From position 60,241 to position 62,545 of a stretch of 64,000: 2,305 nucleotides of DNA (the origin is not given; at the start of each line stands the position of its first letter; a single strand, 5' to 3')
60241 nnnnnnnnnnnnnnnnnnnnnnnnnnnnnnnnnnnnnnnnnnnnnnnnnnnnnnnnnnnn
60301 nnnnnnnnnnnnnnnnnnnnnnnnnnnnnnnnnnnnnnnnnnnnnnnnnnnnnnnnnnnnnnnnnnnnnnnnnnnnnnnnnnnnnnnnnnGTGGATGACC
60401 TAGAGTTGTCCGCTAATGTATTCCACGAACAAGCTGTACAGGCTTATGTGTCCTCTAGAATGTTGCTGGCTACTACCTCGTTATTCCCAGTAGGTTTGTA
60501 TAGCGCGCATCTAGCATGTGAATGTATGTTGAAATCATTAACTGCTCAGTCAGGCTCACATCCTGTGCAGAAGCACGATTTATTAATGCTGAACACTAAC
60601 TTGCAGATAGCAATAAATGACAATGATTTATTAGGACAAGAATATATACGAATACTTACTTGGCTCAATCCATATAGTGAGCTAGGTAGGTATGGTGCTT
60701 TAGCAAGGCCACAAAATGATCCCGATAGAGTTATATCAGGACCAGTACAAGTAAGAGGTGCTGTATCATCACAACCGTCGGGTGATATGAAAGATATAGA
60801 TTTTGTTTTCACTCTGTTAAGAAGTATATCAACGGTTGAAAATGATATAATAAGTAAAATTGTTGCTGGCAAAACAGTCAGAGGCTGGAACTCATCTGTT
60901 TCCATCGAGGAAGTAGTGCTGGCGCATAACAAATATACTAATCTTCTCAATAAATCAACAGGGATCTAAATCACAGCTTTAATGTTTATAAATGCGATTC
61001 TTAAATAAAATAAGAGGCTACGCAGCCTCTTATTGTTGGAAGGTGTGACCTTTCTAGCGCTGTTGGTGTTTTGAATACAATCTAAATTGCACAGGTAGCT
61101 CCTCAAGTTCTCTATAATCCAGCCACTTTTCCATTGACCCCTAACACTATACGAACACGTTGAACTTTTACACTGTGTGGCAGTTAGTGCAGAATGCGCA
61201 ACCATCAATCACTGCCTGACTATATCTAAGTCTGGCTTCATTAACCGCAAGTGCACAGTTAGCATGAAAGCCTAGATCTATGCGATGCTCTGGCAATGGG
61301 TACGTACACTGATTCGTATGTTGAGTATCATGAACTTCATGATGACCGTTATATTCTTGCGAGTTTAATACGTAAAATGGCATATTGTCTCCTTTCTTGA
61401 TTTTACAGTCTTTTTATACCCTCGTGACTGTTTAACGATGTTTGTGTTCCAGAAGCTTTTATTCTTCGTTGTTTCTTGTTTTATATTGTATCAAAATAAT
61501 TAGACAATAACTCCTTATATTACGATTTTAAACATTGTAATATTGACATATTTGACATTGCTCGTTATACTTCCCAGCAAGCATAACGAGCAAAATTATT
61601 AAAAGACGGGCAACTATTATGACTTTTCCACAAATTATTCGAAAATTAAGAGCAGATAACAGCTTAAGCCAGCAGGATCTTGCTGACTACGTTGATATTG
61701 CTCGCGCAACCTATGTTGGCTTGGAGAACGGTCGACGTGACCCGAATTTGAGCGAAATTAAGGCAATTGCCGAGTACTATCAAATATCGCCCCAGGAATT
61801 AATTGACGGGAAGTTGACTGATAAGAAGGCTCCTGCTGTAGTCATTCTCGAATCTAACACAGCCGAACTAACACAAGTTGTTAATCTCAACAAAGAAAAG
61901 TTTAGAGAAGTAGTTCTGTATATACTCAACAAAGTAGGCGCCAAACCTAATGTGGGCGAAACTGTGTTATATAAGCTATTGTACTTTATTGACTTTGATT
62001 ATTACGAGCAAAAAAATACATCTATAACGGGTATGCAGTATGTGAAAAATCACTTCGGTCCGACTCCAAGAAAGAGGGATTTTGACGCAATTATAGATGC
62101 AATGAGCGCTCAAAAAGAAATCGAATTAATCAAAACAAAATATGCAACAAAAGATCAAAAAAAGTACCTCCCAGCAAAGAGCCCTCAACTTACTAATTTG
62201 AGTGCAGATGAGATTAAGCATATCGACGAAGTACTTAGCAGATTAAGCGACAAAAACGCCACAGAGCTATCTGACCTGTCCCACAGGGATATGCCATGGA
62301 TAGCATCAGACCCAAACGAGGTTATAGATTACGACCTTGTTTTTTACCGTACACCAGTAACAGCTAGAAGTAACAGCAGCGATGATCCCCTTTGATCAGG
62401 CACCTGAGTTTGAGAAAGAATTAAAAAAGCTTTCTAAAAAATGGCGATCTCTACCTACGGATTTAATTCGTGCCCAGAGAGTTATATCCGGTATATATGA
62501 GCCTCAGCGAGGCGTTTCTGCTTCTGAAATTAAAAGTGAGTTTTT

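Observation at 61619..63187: HTH-Panacea antitoxin, unassigned toxin and membrane-tailed GIY-YIG nuclease in one operon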

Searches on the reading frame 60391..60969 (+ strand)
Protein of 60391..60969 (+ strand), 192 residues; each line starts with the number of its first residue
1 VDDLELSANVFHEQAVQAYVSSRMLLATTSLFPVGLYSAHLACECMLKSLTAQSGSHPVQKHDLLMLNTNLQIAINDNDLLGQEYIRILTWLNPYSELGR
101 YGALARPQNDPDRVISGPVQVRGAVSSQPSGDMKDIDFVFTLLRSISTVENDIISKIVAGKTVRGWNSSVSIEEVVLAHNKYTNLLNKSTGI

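Call 3: search_protein_families(library=pfam, proteins=[window:60391-60969:+], max_evalue=1)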
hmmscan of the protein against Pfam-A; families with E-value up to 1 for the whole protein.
window:60391-60969:+ (192 aa): 1 family
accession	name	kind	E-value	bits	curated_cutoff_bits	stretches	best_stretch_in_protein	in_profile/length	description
PF05168.19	HEPN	-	1.2e-05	25.9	22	1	14-106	7-94/117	HEPN domain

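Call 4: search_protein_families(library=ncbifam, proteins=[window:60391-60969:+], max_evalue=1)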
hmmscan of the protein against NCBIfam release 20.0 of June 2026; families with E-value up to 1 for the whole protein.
window:60391-60969:+ (192 aa): 0 families

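Call 5: search_protein_families(library=padloc, proteins=[window:60391-60969:+], max_evalue=1)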
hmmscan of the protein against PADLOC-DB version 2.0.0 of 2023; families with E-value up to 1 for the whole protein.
window:60391-60969:+ (192 aa): 0 families

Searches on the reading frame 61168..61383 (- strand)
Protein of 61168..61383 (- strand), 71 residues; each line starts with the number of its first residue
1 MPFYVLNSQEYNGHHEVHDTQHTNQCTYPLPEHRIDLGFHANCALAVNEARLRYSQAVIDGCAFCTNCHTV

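Call 3: search_protein_families(library=pfam, proteins=[window:61168-61383:-], max_evalue=1)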
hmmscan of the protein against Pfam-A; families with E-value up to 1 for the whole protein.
window:61168-61383:- (71 aa): 0 families
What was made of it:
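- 61168..61383 (-): Context: divergent 71-aa Cys/His-rich ORF upstream of panA, with an AGGAG ribosome-binding site and a hairpin terminator at 61009-61034. No Pfam hit (call 3).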

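Call 4: search_protein_families(library=ncbifam, proteins=[window:61168-61383:-], max_evalue=1)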
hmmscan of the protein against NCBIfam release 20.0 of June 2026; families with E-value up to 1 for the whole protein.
window:61168-61383:- (71 aa): 0 families

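Call 5: search_protein_families(library=padloc, proteins=[window:61168-61383:-], max_evalue=1)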
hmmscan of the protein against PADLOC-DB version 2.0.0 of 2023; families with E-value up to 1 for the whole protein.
window:61168-61383:- (71 aa): 0 families

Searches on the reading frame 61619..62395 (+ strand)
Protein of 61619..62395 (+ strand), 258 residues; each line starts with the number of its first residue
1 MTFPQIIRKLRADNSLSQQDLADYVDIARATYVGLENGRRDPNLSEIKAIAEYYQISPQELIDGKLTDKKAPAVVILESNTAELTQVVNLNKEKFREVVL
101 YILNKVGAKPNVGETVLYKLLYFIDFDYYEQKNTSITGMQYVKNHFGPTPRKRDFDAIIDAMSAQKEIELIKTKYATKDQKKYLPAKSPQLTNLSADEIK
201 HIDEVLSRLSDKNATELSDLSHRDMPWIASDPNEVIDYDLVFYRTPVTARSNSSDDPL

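Call 3: search_protein_families(library=pfam, proteins=[window:61619-62395:+], max_evalue=1)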
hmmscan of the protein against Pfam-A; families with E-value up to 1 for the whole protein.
window:61619-62395:+ (258 aa): 7 families
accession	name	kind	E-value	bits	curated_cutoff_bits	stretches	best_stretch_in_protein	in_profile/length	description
PF13274.11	SocA_Panacea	-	2.6e-19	70.6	25.7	1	117-227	1-112/113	Antitoxin SocA-like, Panacea domain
PF01381.28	HTH_3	-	3.7e-14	52.9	23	1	7-61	1-55/55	Helix-turn-helix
PF12844.13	HTH_19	-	1.7e-10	41.1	30.2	1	7-65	4-62/64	Helix-turn-helix domain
PF13443.12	HTH_26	-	4.6e-08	33.6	22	1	7-63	2-59/63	Cro/C1-type HTH DNA-binding domain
PF13560.12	HTH_31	-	1.2e-07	32.4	27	1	7-60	6-60/64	Helix-turn-helix domain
PF11015.13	DUF2853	-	0.077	14.1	25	0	130-178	10-56/101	Protein of unknown function (DUF2853)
PF13744.12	HTH_37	-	0.15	12.3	27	0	6-39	22-55/80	Helix-turn-helix domain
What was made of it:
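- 61619..62395 (+): panA: antitoxin and probable autorepressor, 258 aa. HTH_3 at aa 7-61 (nt 61637-61801); Panacea/DUF4065 at aa 117-227 (nt 61967-62299); 31-aa C-terminal tail. Pfam hits above the gathering cutoffs (call 3).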

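Call 4: search_protein_families(library=ncbifam, proteins=[window:61619-62395:+], max_evalue=1)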
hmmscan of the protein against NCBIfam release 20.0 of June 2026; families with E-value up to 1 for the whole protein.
window:61619-62395:+ (258 aa): 13 families
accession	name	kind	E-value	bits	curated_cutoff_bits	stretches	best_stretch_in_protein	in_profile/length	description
NF041951.1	phage_RstR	subfamily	8.1e-11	42.2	80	1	1-75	1-75/108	RstR family transcriptional repressor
TIGR03070.1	couple_hipB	subfamily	9.5e-07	28.7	71.65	1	5-52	5-52/58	type II toxin-antitoxin system Y4mF family antitoxin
NF007257.0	PRK09706.1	subfamily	0.00021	21.1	101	1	2-86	5-87/135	transcriptional repressor DicA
NF007408.0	PRK09943.1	equivalog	0.0023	17.5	211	1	7-84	12-88/185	HTH-type transcriptional regulator PuuR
NF047948.1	male_kill_WMK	equivalog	0.0031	17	300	1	5-71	165-231/300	WO male-killing family protein Wmk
NF047745.1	SocA_antitoxin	equivalog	0.0047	16.6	190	1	111-227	20-129/176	type VI toxin-antitoxin system SocA family antitoxin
TIGR00270.2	TIGR00270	equivalog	0.0083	16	110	1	3-57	76-130/159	multiprotein bridging factor aMBF1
NF003162.0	PRK04140.1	equivalog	0.011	14.7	263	1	6-120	130-231/317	transcriptional regulator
NF010465.0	PRK13890.1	equivalog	0.017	15.2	96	1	7-69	10-72/121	conjugal transfer protein TrbA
NF047542.1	telomere_Tap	equivalog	0.022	13.5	600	1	8-53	23-68/695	telomere-associated protein Tap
NF052239.1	antitox_spr1629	equivalog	0.024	13.8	335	1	5-112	5-114/377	spr1629 family repressor/antitoxin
NF006015.0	PRK08154.1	subfamily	0.033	13.3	204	1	6-72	34-100/314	anaerobic benzoate catabolism transcriptional regulator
NF045490.1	FdxA_Protbact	equivalog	0.2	11.9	135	0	55-94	34-75/104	ferredoxin FdxA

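Call 5: search_protein_families(library=padloc, proteins=[window:61619-62395:+], max_evalue=1)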
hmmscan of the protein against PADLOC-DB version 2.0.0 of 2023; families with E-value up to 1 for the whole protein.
window:61619-62395:+ (258 aa): 12 families
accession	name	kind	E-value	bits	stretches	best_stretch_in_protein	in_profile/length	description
PDLC02926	HTH_VI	-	9.3e-10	36.6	1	5-61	4-60/92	-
PDLC03665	Control_protein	-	1.1e-09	36.4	1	2-65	8-72/77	control protein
PDLC04775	PDC-M69A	-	1.4e-06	26.7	1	7-83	13-88/113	-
PDLC04142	capH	-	1.9e-06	26.8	1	2-66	6-70/103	capH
PDLC03664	Control_protein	-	9.4e-06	24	1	2-61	13-72/74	control protein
PDLC03954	RmrA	-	7e-05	19.9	1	7-66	15-74/380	-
PDLC03951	RmrA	-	0.00036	17.6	1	5-72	11-78/400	-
PDLC03952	RmrA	-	0.00048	17.1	1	3-54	23-74/395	-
PDLC03947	RmrA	-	0.001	16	1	3-102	12-113/383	-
PDLC03666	Control_protein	-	0.0061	15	1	5-57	9-61/77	control protein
PDLC02990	DarG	-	0.019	12.5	1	91-194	160-252/329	-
PDLC03669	Control_protein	-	0.02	13.2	1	4-51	11-58/96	control protein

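Call 43: list_cluster_members(proteins=[P0001, P0038, window:61619-62395:+, P0013, P0031, P0023, P0030, P0040, P0099])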
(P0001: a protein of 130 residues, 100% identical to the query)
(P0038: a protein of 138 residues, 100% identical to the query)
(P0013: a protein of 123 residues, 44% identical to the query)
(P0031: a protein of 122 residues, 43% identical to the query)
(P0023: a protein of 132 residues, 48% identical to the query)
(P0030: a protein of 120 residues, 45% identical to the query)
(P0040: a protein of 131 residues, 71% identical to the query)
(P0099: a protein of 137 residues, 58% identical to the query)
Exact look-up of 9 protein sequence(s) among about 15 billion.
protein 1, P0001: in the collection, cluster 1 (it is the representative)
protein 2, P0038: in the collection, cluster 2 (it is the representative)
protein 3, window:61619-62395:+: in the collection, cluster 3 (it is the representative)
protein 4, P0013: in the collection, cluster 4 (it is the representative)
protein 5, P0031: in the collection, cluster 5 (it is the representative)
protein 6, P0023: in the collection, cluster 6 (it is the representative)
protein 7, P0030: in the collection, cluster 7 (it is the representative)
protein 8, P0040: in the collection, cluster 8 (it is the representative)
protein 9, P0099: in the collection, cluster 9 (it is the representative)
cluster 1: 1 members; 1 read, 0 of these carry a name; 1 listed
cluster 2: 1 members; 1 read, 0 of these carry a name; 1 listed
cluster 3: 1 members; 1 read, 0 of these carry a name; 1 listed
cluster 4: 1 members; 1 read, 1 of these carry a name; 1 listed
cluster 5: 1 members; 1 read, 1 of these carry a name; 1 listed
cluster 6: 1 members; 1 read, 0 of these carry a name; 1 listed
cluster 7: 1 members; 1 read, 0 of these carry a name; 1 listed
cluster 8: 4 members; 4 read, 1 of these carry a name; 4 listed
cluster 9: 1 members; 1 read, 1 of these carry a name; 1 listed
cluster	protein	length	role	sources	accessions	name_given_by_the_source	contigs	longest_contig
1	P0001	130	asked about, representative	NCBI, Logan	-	-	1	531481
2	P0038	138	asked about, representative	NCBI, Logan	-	-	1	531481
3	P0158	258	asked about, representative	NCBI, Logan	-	-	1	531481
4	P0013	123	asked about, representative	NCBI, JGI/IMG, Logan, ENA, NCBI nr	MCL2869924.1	hypothetical protein FWF48_03940 [Candidatus Saccharibacteria bacterium] | hypothetical protein [Candidatus Saccharibacteria bacterium]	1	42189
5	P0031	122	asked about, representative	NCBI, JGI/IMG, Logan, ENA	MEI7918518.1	MAG: hypothetical protein WCH58_03985 [Candidatus Saccharibacteria bacterium]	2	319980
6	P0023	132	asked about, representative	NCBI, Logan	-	-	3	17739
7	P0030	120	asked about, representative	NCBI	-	-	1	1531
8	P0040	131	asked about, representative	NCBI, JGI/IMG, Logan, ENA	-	predicted GIY-YIG superfamily endonuclease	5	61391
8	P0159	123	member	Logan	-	-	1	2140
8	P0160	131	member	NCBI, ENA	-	-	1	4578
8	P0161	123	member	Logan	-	-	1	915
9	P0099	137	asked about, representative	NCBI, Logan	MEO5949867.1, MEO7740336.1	MAG: GIY-YIG nuclease family protein [Candidatus Saccharimonadales bacterium]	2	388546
